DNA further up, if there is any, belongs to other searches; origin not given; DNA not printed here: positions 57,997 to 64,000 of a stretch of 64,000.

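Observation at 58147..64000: Giant open-ended ORF (more than 1,950 codons) that the ORF track does not list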

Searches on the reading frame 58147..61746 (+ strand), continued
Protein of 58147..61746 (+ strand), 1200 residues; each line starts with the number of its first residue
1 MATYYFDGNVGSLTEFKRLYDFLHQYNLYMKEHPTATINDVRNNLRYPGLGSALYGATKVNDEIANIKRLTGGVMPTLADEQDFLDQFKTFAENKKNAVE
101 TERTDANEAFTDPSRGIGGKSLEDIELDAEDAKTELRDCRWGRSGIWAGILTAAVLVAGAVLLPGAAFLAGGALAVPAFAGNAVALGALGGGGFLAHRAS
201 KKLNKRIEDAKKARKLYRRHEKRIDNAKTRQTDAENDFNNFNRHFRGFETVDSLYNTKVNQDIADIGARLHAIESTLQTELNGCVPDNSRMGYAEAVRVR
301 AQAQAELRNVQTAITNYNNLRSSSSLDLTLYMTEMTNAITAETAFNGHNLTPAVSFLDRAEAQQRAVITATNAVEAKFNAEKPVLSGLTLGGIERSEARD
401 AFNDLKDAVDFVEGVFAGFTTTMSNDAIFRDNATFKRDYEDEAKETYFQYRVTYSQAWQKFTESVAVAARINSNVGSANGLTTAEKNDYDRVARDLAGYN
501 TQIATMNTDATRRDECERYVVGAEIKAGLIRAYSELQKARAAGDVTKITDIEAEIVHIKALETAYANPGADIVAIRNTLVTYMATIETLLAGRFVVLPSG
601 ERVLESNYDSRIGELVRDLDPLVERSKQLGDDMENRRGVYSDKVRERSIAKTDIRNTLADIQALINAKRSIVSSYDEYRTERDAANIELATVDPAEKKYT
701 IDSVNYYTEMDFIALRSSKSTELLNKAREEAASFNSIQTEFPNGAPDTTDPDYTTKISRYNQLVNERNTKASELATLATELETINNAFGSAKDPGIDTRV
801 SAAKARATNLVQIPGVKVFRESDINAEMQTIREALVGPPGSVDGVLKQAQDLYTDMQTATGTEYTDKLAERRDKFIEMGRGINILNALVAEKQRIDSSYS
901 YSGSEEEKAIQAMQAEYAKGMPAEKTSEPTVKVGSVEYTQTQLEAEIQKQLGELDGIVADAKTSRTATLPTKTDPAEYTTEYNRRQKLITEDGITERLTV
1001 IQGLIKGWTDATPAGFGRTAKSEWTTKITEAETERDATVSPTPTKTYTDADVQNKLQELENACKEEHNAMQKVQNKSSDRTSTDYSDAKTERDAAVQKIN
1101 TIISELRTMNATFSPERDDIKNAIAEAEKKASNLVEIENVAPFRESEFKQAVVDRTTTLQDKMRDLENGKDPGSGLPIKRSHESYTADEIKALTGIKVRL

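Call 97: find_encoding_contigs(protein=P0013, flank=10000)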
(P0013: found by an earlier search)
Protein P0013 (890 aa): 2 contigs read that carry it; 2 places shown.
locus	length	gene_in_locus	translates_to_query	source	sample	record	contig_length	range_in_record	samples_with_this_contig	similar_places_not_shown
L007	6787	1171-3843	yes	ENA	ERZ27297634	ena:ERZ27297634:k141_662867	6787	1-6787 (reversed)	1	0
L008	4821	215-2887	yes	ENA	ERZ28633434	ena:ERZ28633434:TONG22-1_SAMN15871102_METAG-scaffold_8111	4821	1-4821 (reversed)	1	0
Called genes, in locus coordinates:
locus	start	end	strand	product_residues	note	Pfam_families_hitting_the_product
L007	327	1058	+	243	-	PF18912:DZR_2, PF00156:Pribosyltran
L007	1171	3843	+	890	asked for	PF07517:SecA_DEAD, PF00270:DEAD, PF01043:SecA_PP_bind, PF21090:P-loop_SecA, PF07516:SecA_SW, PF02810:SEC-C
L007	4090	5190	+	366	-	-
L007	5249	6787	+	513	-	?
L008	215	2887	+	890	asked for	PF07517:SecA_DEAD, PF00270:DEAD, PF01043:SecA_PP_bind, PF21090:P-loop_SecA, PF07516:SecA_SW, PF02810:SEC-C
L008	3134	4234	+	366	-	-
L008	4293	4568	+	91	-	-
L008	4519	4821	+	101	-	?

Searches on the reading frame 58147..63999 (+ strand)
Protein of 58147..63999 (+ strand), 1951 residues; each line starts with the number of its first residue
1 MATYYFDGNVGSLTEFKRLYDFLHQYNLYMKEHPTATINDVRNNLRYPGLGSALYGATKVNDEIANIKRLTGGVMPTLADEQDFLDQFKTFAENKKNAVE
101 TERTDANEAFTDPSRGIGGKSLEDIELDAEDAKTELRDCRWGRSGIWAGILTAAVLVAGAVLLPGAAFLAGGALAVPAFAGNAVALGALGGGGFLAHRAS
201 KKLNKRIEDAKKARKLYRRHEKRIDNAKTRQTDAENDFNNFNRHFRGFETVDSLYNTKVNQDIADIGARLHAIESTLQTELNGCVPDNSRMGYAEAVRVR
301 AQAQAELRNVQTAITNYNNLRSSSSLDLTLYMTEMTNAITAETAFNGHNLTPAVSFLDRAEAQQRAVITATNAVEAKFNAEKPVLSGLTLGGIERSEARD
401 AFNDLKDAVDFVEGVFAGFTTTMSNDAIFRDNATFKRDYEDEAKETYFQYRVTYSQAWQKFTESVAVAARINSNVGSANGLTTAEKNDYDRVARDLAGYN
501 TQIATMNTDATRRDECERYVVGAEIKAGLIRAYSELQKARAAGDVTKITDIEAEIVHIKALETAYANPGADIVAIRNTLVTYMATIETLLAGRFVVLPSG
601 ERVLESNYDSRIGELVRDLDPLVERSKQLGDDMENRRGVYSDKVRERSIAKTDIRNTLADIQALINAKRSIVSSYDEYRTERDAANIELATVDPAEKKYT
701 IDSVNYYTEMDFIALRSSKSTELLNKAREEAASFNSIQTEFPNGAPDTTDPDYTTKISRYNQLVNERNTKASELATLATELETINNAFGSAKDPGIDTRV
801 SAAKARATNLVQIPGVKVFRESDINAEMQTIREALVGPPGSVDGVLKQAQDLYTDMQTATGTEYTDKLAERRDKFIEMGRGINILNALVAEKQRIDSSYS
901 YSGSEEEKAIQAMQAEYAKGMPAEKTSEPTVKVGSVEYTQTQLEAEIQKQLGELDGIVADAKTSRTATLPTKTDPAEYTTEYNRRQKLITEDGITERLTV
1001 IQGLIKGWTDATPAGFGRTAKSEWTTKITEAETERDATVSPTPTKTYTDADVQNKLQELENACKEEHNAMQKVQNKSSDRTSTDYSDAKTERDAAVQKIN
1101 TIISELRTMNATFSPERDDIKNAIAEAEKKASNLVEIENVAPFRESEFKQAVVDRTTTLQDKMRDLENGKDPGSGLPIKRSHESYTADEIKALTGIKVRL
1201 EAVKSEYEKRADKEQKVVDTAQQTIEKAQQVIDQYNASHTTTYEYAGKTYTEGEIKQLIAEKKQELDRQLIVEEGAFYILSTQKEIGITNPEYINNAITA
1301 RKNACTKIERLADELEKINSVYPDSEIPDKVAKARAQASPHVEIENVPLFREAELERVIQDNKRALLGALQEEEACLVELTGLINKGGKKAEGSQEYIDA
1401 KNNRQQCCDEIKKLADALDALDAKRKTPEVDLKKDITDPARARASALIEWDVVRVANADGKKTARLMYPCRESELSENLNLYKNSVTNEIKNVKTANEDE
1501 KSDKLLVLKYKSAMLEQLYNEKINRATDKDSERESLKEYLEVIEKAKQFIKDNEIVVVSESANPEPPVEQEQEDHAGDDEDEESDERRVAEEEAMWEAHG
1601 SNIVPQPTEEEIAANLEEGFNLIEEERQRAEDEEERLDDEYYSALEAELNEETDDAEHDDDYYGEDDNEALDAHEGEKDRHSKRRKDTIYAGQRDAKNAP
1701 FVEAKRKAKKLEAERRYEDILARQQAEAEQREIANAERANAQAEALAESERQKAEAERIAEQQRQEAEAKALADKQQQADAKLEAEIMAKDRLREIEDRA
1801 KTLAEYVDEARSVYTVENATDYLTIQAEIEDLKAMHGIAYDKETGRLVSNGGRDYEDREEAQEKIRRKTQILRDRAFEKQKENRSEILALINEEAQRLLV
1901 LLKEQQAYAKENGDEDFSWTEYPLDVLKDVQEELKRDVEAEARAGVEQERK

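Call 5: search_protein_families(library=pfam, proteins=[window:58147-63999:+], max_evalue=0.01)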
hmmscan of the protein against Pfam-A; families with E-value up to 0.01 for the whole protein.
window:58147-63999:+ (1951 aa): 0 families

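Call 6: find_homologous_proteins(query=window:58147-63999:+)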
Query window:58147-63999:+ (1951 aa): 2 proteins with E <= 0.001 among 8000 candidates.
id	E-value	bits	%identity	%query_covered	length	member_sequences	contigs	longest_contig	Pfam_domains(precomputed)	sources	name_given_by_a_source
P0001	0.0e+0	4228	100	100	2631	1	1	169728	-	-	-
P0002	1.6e-259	883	42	56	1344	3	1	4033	-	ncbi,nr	ncbi:MAG: hypothetical protein J6J23_02885, partial [Clostridia bacterium]|nr:hypothetical protein [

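Call 7: search_protein_families(library=ncbifam, proteins=[window:58147-63999:+], max_evalue=0.1)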
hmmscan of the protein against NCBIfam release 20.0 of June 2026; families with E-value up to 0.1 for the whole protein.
window:58147-63999:+ (1951 aa): 0 families

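Call 9: find_encoding_contigs(protein=P0001, flank=10000, max_places=6)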
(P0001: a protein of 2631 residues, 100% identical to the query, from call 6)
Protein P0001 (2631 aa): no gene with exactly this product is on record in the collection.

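Call 16: search_protein_families(library=phrogs, proteins=[P0001], max_evalue=0.01)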
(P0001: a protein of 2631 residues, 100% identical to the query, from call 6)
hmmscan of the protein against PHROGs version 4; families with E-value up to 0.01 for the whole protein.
P0001 (2631 aa): 0 families

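Call 17: search_protein_families(library=pfam, proteins=[P0001], max_evalue=10)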
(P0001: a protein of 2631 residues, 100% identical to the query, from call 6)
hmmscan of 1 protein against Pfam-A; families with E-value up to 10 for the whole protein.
P0001 (2631 aa): 4 families
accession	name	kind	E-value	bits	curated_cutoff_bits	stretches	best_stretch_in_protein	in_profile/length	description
PF10003.15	DUF2244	-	0.1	12.8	27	1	143-186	5-48/138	Integral membrane protein (DUF2244)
PF07332.16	Phage_holin_3_6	-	0.54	10.8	28.4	1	130-205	20-96/116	Putative Actinobacterial Holin-X, holin superfamily III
PF10115.14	HlyU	-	2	9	27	1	1210-1236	61-87/91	Transcriptional activator HlyU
PF00512.31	HisKA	-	3.2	8.3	26.9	1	1193-1235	17-57/66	His Kinase A (phospho-acceptor) domain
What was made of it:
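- On SMC / MukB-like: No SMC Pfam hit (calls 5, 17).
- Closest known: HubP/FimV-type polar hub proteins. Different: No FimV or LysM domain was detected here (calls 5, 17).
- No Pfam match to cell-wall-binding, SLH or any other domain was found (calls 5, 17). No PHROG or Pfam tape-measure hit (calls 16, 17).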

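Call 18: search_solved_structures(query=P0001, max_evalue=1)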
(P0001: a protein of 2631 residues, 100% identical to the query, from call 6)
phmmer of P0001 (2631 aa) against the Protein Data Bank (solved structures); distinct sequences matched with E-value up to 1: 0.

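Call 26: find_related_loci(query=A1, collection=genome_contigs, flank=10000)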
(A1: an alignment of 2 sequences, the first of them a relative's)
Query A1 (2631 aa) in genome_contigs; peptide patterns used: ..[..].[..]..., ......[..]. (x = any residue, [..] = any of these).
246 stretches matched a pattern, but none encodes a relative of the query by tblastn (E <= 1e-3).

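Call 30: find_related_loci(query=A1, collection=metagenome_contigs, flank=10000)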
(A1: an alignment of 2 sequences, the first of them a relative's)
Query A1 (2631 aa) in metagenome_contigs; peptide patterns used: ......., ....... (x = any residue, [..] = any of these).
289 stretches matched a pattern, but none encodes a relative of the query by tblastn (E <= 1e-3).

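Call 32: find_related_loci(query=A1, collection=viral_contigs, flank=10000)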
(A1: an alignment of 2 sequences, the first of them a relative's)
Query A1 (2631 aa) in viral_contigs; peptide patterns used: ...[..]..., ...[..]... (x = any residue, [..] = any of these).
226 stretches matched a pattern, but none encodes a relative of the query by tblastn (E <= 1e-3).

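Call 33: find_encoding_contigs(protein=P0002, flank=10000)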
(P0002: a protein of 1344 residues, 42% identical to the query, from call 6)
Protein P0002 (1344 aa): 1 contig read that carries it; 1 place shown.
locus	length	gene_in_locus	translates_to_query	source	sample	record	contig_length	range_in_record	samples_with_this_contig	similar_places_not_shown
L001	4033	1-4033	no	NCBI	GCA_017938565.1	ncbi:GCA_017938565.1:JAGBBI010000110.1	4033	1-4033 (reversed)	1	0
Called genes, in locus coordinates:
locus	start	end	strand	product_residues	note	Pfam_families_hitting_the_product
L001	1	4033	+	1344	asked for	?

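Call 76: search_protein_families(library=padloc, proteins=[P0001], max_evalue=0.01)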
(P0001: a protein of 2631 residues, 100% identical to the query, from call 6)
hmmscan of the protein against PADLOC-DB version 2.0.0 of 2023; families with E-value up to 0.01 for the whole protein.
P0001 (2631 aa): 0 families

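Call 92: search_dna_similar(query=P0001, collection=phages, mode=protein, max_evalue=0.001, max_rows=10)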
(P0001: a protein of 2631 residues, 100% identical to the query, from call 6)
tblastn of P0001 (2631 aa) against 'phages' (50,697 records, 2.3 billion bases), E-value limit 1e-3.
No match.

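Call 93: search_dna_similar(query=P0001, collection=plasmids, mode=protein, max_evalue=0.001, max_rows=10)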
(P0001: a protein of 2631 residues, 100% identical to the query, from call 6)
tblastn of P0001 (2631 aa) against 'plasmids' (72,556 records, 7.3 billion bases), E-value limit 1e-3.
No match.
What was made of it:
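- No tblastn match in 50,697 phage or 72,556 plasmid records (calls 92, 93).
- Tried and rejected: tblastn against phages and plasmids found nothing (calls 92, 93).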
